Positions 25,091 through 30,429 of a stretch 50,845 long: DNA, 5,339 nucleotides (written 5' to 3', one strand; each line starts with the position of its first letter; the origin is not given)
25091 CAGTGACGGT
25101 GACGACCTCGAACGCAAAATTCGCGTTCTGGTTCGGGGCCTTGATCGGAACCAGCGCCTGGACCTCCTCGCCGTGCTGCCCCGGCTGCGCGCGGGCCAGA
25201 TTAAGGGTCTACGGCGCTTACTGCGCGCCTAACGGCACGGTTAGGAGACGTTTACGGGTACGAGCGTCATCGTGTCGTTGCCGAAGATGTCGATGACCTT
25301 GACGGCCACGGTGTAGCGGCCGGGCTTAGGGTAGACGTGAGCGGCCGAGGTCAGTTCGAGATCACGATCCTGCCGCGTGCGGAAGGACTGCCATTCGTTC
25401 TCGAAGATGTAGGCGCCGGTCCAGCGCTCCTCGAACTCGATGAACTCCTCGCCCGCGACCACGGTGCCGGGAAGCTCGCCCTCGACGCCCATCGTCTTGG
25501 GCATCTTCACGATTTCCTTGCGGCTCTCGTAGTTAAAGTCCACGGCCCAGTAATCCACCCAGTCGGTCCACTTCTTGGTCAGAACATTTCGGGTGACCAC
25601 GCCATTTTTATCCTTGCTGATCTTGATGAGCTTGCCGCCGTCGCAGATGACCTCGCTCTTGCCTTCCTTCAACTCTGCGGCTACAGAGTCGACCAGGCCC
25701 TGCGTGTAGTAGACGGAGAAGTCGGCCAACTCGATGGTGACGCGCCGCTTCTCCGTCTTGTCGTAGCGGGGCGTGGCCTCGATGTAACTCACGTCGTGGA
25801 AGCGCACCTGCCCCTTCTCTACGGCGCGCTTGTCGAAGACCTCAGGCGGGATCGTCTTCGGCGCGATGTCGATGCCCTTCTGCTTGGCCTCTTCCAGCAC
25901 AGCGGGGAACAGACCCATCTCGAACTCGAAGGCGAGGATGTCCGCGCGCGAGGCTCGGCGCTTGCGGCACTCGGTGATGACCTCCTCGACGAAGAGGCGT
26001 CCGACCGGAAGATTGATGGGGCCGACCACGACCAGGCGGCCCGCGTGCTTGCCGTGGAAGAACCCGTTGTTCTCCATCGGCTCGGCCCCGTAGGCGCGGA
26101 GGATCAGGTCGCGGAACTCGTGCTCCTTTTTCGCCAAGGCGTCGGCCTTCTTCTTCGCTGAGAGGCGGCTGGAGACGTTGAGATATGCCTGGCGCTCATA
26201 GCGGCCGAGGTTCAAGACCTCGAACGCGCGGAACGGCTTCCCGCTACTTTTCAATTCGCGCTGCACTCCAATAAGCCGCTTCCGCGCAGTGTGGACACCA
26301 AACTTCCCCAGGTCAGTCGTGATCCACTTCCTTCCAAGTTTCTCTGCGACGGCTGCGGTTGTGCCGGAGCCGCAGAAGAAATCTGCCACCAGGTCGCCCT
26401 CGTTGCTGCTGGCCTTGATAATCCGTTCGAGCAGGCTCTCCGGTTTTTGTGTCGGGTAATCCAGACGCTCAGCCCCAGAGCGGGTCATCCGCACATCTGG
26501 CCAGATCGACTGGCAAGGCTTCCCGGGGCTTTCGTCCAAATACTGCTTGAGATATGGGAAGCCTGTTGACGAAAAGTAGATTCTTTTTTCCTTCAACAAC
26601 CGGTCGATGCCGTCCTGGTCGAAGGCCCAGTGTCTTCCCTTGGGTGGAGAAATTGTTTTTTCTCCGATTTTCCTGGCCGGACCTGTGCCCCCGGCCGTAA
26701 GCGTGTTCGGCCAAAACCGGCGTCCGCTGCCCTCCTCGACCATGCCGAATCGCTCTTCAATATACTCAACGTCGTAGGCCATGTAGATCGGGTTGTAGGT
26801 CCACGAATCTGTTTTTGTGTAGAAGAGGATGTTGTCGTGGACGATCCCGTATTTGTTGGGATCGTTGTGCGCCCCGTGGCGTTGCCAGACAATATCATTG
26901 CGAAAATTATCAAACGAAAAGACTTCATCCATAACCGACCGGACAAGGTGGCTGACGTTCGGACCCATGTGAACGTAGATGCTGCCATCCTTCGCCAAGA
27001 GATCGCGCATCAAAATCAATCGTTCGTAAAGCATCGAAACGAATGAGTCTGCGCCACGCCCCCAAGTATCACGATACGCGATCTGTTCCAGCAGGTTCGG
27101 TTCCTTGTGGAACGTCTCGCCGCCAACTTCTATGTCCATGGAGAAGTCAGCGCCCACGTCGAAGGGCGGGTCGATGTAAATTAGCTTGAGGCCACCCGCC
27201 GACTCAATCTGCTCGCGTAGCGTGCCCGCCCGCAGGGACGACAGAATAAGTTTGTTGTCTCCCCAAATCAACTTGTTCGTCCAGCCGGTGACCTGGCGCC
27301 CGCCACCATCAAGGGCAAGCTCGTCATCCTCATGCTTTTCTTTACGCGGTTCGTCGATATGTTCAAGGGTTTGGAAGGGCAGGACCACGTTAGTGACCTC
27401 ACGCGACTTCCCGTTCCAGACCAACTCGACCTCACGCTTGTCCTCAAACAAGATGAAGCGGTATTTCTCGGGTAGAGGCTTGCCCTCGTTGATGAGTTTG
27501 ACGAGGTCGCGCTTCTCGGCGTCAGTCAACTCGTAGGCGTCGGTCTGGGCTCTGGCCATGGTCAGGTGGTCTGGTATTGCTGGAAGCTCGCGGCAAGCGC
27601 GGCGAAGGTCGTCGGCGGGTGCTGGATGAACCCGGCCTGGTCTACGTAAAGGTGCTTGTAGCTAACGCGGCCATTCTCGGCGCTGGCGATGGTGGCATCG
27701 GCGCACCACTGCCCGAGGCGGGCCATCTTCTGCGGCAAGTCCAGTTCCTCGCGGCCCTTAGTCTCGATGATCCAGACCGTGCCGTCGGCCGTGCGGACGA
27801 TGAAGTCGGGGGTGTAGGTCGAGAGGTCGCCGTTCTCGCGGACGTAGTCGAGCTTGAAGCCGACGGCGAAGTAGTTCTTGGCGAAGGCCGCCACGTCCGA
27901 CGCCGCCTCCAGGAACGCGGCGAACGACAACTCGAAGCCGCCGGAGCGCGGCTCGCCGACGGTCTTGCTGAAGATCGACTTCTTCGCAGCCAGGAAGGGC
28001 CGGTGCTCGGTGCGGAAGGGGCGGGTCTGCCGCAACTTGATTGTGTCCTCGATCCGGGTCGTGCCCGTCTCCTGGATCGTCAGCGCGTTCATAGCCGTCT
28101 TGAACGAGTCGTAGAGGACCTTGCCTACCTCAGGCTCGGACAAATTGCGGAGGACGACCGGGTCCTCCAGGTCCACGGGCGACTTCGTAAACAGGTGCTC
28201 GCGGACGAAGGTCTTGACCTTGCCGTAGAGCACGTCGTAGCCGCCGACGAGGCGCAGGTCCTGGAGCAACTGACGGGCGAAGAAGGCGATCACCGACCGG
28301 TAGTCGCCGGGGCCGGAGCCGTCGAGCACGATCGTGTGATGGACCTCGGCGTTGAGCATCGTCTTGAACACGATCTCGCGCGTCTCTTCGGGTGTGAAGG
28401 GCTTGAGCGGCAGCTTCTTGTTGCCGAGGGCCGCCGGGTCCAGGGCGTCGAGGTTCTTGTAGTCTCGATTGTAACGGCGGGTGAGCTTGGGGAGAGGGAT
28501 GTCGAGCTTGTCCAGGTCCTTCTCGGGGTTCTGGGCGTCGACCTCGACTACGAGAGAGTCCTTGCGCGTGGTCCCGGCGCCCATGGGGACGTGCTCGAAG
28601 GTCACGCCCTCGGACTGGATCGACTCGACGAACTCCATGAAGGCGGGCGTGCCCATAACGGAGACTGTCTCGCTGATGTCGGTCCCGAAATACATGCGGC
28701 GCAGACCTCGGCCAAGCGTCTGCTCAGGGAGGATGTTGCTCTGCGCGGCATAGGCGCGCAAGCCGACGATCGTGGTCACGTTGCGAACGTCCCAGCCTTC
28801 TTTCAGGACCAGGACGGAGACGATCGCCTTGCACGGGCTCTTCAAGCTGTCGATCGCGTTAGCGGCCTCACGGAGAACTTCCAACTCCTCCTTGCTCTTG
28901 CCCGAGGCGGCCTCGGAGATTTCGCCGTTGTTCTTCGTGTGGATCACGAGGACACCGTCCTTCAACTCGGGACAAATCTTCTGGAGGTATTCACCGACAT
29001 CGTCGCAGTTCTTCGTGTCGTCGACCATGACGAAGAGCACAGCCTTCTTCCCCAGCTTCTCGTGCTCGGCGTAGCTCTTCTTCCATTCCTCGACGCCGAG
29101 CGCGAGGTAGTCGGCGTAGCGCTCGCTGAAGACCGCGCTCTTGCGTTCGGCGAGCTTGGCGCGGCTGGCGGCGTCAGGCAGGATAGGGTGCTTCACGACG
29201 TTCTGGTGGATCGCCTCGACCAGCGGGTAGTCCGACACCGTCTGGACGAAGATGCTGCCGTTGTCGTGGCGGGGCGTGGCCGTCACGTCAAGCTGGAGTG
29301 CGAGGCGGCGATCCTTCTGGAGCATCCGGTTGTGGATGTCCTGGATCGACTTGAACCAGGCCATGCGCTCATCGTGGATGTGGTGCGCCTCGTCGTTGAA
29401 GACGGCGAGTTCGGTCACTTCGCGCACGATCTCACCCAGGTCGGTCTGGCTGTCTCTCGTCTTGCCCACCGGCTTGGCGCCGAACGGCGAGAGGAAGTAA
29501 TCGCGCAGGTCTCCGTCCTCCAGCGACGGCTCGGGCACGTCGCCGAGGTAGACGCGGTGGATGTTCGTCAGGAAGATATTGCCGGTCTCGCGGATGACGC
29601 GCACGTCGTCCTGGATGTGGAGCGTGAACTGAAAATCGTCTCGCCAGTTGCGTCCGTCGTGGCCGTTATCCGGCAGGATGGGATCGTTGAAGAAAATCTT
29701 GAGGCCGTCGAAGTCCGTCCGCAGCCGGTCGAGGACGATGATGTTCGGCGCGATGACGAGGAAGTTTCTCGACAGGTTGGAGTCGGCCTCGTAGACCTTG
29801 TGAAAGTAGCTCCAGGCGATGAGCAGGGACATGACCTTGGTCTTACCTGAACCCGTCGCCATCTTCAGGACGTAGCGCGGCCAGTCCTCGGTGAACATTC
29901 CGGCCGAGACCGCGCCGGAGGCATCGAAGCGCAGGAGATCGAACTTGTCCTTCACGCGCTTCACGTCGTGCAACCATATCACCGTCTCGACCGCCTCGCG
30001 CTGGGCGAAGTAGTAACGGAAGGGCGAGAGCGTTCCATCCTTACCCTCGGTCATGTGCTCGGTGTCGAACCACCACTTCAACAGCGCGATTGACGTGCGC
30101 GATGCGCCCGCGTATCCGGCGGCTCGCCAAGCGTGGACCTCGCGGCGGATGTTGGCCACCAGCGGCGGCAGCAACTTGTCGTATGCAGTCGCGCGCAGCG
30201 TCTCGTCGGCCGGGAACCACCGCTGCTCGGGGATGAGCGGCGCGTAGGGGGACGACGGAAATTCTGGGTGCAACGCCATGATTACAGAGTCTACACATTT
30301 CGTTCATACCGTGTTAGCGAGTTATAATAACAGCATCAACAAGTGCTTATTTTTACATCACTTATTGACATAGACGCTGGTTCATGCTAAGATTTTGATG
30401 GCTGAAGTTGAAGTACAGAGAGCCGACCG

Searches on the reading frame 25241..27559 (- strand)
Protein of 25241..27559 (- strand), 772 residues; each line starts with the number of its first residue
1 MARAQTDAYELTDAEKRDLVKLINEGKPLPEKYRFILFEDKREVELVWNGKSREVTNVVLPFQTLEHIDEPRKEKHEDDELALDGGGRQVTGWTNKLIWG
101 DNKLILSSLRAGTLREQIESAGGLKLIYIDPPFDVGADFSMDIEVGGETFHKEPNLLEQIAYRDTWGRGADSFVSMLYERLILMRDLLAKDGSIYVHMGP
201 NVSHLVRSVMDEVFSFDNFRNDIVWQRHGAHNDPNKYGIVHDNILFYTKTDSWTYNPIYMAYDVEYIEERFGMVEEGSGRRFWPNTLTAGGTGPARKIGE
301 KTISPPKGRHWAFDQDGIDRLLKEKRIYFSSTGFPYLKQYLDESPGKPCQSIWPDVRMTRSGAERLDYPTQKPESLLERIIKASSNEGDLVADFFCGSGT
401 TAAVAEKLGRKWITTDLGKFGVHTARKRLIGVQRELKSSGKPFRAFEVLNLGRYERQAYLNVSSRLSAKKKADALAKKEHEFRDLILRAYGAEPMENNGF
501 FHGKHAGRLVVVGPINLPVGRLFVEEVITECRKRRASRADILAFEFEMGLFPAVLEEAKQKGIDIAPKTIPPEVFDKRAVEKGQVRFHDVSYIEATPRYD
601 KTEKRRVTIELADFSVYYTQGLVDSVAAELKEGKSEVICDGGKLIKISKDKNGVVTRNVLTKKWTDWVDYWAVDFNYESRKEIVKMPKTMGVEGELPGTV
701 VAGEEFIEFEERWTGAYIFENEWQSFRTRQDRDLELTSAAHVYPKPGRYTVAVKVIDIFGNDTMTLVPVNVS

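Call 53: search_protein_families(library=pfam, proteins=[window:25241-27559:-], max_evalue=0.001)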
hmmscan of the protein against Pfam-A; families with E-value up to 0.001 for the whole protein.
window:25241-27559:- (772 aa): 1 family
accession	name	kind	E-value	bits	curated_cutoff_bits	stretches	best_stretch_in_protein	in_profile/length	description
PF01555.25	N6_N4_Mtase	-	4.6e-42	144.9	26.7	1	125-424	2-218/221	DNA methylase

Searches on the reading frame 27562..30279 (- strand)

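Call 53: search_protein_families(library=pfam, proteins=[window:27562-30279:-], max_evalue=0.001)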
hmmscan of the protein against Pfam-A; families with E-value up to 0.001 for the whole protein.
window:27562-30279:- (905 aa): 2 families
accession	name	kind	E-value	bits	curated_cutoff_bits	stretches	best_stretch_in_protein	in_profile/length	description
PF04851.21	ResIII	-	4.1e-14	53.2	22.5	1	93-337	8-163/164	Type III restriction enzyme, res subunit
PF08722.17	Tn7_TnsA-like_N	-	0.00088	20.2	26.5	0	795-853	3-60/85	TnsA-like endonuclease N terminal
